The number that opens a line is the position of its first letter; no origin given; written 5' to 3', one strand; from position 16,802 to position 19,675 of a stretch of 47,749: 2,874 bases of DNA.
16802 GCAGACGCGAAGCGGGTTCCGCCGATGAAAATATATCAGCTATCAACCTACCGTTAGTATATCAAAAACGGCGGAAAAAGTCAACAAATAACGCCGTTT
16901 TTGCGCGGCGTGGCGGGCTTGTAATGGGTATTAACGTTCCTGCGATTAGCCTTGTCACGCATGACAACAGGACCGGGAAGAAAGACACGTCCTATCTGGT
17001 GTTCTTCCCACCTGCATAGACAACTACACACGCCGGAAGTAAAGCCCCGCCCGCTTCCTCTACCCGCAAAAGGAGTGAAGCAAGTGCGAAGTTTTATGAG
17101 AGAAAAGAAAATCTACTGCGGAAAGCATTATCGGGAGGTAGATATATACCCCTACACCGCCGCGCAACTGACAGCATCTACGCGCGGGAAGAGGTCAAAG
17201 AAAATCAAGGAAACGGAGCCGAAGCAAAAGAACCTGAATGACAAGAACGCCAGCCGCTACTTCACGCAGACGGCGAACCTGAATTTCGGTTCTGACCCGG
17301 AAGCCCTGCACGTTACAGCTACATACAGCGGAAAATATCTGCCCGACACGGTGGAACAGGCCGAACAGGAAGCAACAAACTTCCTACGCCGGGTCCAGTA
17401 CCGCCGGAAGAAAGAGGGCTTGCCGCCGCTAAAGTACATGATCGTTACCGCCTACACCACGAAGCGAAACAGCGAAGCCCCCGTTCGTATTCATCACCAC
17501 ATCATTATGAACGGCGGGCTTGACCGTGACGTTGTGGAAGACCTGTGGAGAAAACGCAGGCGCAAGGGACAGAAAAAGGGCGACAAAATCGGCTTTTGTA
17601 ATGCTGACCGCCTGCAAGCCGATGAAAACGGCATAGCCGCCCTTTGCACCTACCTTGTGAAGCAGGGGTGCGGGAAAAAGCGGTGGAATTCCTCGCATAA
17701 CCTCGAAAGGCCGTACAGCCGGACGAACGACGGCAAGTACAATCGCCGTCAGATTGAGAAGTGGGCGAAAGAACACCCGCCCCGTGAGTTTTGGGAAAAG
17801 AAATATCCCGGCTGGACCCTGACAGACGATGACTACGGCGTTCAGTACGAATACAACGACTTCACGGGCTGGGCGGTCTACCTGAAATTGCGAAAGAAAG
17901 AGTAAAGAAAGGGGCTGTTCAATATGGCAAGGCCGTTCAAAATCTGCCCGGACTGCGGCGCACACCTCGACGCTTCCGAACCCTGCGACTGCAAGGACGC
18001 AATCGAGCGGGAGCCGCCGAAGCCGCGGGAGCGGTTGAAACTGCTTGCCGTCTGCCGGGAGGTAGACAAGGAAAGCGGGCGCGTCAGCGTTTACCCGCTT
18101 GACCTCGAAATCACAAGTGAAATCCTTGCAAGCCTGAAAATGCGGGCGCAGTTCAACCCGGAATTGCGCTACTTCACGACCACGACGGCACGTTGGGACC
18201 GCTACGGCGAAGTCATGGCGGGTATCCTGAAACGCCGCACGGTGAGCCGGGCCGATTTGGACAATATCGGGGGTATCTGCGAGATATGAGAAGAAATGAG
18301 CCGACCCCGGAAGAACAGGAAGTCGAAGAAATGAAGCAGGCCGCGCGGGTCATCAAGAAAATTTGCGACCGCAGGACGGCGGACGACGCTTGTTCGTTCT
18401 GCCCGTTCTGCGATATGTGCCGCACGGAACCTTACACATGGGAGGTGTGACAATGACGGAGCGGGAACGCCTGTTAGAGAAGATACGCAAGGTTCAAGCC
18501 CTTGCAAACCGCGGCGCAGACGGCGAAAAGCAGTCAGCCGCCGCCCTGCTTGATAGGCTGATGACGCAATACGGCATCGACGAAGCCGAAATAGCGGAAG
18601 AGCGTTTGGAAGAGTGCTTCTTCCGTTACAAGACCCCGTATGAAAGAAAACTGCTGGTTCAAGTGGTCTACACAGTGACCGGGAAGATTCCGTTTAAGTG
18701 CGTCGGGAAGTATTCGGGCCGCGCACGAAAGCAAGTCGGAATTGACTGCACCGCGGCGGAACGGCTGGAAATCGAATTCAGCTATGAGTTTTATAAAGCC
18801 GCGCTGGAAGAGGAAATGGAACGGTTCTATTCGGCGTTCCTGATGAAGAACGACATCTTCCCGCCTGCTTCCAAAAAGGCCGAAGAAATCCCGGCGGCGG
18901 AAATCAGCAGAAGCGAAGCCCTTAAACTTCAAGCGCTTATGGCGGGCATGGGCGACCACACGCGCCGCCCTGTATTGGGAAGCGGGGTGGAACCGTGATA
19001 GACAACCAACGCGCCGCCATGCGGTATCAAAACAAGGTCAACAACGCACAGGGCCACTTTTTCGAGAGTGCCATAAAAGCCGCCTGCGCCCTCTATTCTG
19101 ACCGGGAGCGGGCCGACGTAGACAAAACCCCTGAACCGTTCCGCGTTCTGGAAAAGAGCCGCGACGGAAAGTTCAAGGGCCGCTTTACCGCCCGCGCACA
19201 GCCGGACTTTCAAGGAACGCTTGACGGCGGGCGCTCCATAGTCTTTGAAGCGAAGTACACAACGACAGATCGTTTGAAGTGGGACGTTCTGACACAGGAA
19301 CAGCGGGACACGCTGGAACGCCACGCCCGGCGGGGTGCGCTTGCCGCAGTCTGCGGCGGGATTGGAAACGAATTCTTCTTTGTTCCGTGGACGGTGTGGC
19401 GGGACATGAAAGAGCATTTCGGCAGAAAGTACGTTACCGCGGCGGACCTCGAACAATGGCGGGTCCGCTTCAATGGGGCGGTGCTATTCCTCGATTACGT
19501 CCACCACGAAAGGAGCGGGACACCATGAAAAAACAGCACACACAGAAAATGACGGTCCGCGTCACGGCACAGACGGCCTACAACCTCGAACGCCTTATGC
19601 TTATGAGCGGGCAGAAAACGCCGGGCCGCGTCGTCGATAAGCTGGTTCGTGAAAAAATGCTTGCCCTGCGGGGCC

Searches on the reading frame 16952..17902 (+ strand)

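Call 34: search_protein_families(library=pfam, proteins=[window:16952-17902:+], max_evalue=0.001)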
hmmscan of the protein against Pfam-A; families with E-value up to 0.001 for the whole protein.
window:16952-17902:+ (317 aa): 1 family
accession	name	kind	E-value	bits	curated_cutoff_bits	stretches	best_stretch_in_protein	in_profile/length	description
PF23343.2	REP_ORF2-G2P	-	1.9e-07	31.7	27.8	1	120-238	3-98/99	Replication-associated protein ORF2/G2P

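Call 73: search_protein_families(library=ncbifam, proteins=[window:16952-17902:+], max_evalue=0.01)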
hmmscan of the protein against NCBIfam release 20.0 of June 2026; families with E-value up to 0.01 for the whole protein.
window:16952-17902:+ (317 aa): 0 families

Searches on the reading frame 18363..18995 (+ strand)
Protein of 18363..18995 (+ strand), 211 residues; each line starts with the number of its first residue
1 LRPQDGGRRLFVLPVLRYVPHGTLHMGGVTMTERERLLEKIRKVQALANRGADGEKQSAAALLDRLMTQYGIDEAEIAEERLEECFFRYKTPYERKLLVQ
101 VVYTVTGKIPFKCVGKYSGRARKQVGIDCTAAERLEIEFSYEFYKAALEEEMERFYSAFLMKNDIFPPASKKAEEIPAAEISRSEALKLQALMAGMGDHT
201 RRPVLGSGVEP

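Call 34: search_protein_families(library=pfam, proteins=[window:18363-18995:+], max_evalue=0.001)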
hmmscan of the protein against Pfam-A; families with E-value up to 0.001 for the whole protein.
window:18363-18995:+ (211 aa): 1 family
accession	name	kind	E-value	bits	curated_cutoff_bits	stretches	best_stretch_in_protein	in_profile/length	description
PF10979.13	DUF2786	-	1.1e-09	38.5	23.9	1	36-74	1-40/40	Protein of unknown function (DUF2786)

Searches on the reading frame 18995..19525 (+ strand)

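Call 34: search_protein_families(library=pfam, proteins=[window:18995-19525:+], max_evalue=0.001)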
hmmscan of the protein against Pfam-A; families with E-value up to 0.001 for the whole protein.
window:18995-19525:+ (177 aa): 1 family
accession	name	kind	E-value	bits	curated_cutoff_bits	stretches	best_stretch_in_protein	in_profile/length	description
PF03838.20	RecU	-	8.3e-12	45.8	25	1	19-169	1-158/162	Recombination protein U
